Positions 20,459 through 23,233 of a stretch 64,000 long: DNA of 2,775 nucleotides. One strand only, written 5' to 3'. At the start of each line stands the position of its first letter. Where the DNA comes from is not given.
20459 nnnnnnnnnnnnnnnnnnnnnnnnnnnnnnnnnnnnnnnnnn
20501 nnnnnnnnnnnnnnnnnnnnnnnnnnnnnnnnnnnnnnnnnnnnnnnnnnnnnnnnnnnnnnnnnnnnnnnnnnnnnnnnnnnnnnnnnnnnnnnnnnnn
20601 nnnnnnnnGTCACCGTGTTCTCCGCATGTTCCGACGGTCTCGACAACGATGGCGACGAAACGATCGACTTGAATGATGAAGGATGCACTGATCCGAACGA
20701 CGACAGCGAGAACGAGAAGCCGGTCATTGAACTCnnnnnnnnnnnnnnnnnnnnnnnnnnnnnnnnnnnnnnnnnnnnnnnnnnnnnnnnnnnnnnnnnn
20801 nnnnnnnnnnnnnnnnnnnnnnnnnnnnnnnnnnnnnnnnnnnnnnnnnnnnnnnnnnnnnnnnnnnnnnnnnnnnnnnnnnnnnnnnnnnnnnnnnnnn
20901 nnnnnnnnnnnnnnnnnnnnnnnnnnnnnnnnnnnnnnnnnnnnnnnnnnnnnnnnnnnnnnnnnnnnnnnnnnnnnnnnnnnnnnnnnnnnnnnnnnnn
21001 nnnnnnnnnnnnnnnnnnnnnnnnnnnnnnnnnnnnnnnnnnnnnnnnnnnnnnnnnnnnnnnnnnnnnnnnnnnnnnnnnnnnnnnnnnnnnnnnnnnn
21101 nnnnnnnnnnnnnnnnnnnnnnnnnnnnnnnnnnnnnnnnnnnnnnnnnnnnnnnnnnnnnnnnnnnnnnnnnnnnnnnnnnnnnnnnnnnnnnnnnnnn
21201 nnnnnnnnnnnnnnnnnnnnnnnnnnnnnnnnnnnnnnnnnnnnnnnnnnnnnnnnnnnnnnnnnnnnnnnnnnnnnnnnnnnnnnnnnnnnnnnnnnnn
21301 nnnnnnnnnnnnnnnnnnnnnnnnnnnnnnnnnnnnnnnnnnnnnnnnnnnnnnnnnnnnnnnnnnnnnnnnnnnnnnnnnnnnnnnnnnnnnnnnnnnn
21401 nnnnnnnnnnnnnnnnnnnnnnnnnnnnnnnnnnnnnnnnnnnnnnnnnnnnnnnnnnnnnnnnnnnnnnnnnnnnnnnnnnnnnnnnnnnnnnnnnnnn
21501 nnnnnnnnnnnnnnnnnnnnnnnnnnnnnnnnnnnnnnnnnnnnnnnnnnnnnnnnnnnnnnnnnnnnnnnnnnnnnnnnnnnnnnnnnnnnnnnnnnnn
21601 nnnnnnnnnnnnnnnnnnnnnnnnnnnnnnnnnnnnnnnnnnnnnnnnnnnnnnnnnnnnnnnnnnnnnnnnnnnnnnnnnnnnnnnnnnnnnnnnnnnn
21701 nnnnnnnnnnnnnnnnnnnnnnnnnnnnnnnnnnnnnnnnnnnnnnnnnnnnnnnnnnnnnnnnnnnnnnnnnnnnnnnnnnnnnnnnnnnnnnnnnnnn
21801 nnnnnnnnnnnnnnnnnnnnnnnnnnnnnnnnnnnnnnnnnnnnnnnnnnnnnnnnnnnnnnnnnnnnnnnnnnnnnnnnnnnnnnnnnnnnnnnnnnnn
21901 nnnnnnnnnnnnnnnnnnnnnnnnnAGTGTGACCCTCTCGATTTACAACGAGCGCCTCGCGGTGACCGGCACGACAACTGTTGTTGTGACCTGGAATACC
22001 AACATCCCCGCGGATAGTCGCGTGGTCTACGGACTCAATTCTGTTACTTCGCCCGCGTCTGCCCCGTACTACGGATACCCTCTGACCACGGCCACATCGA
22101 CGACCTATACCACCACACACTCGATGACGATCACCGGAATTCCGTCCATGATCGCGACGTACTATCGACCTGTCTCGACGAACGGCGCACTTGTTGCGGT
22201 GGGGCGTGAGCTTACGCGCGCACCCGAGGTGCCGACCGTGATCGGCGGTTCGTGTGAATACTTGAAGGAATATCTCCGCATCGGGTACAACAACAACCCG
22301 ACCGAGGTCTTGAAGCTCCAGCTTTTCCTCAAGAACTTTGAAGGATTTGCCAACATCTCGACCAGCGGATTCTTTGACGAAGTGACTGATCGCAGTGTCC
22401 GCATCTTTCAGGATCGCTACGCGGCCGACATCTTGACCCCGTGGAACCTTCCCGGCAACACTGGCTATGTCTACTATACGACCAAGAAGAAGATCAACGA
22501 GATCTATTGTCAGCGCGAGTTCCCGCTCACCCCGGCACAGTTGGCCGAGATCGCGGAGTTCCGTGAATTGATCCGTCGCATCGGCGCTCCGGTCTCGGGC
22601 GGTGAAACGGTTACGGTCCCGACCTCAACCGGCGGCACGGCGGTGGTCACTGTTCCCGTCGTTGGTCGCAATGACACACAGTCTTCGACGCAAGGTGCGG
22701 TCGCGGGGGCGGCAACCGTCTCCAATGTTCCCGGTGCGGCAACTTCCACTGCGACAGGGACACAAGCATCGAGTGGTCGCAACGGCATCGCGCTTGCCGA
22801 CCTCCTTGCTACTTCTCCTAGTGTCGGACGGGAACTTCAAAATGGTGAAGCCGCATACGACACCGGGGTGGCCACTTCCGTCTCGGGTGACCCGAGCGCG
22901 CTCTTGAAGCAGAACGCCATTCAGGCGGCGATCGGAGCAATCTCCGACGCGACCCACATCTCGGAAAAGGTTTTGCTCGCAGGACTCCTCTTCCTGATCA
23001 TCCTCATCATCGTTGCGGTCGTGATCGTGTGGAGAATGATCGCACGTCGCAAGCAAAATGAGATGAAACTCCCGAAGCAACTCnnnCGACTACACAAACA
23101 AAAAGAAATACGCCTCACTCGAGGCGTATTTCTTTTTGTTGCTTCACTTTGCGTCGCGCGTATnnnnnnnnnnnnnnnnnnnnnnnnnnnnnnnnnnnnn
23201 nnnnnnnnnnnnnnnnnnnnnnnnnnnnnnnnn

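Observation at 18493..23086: Giant surface protein with near-identical nucleotide-level domain repeats, Ca-binding-like Cys/Asp linkers and a peptidoglycan-binding module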

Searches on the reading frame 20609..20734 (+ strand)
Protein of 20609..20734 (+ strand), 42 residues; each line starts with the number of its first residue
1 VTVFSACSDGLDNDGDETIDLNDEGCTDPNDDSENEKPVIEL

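Call 65: search_protein_families(library=pfam, proteins=[window:20609-20734:+], max_evalue=10)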
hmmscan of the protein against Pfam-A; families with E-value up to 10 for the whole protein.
seq(42 aa): 0 families

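Call 66: search_protein_families(library=ncbifam, proteins=[window:20609-20734:+], max_evalue=1)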
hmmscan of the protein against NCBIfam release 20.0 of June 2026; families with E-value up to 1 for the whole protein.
seq(42 aa): 1 family
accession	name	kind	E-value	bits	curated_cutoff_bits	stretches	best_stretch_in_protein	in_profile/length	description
NF033662.1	acid_disulf_rpt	repeat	3e-05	23.7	41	1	6-28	6-28/32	acidic double-disulfide repeat-containing protein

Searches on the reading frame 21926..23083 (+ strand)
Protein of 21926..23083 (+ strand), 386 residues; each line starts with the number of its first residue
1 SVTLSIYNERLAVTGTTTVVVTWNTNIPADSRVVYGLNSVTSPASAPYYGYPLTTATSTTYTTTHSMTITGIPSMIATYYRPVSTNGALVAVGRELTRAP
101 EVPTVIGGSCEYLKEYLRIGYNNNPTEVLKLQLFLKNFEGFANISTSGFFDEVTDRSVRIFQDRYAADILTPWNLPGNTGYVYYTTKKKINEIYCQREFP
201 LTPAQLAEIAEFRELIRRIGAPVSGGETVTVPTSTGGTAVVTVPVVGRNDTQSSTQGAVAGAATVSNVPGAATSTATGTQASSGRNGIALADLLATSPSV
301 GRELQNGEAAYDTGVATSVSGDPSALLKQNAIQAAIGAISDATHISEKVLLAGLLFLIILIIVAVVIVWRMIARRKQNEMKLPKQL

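Call 23: find_homologous_proteins(query=window:21926-23083:+, max_evalue=0.00001)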
Query window:21926-23083:+ (386 aa): 31 proteins with E <= 0.00001 among 8000 candidates.
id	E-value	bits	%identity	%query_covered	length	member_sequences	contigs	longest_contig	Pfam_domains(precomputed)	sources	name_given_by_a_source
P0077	6.0e-105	369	57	89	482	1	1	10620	PF16403.12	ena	-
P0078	7.5e-98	346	51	98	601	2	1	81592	PF18981.7,PF16403.12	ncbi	-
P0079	2.3e-94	335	47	96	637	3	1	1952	PF18981.7,PF16403.12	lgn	-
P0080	2.4e-92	328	55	78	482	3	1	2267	PF16403.12,PF01471.24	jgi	jgi:hypothetical protein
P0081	4.1e-91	324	54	78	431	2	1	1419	PF16403.12,PF01471.24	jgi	jgi:hypothetical protein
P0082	4.6e-91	324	48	98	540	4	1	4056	PF16403.12,PF01471.24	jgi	jgi:hypothetical protein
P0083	1.9e-88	315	53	79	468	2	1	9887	PF16403.12,PF01471.24,PF16656.12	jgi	jgi:uncharacterized membrane protein YtjA (UPF0391 family)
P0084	5.0e-84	301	51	77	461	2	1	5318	PF16403.12,PF01471.24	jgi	jgi:hypothetical protein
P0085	1.0e-81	293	46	98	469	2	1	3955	PF16403.12,PF01471.24,PF16656.12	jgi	jgi:hypothetical protein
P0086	2.0e-79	285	46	89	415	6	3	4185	PF01471.24,PF16656.12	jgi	jgi:peptidoglycan hydrolase-like protein with peptidoglycan-binding domain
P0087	2.9e-76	275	60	56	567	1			PF16403.12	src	-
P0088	5.1e-76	274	48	82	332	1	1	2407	-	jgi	jgi:hypothetical protein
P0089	6.8e-66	241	52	61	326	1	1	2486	PF01471.24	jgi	jgi:hypothetical protein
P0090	3.3e-59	219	50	56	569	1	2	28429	PF16403.12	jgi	jgi:hypothetical protein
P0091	1.8e-52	197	55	39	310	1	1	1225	PF01471.24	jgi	jgi:hypothetical protein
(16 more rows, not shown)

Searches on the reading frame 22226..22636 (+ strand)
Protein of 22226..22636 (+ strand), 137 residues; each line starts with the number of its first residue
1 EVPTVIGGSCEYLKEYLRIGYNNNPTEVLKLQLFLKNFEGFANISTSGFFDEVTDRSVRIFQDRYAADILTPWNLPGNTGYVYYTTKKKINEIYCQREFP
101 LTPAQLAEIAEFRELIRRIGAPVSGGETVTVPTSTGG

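Call 43: predict_structure(alignment_id=A2)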
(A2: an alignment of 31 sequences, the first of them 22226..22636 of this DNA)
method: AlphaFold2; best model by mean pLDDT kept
length: 137 residues; sequences in the alignment: 31
mean_pLDDT: 89.0   pTM: 0.78
mean pLDDT of the five models: 89.0, 88.6, 88.1, 87.8, 87.9
residues with pLDDT >= 90: 106; 70-90: 7; 50-70: 21; < 50: 3
segments of 3 or more residues with pLDDT < 50: none
pLDDT, mean of each block of 10 residues (from residue 1): 58 96 98 98 97 98 98 95 98 96 97 91 57 60
secondary structure, 60 per line:
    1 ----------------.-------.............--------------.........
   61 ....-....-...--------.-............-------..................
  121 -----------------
elements in order: H25-37 H52-64 H66-69 H84-95 H103-120
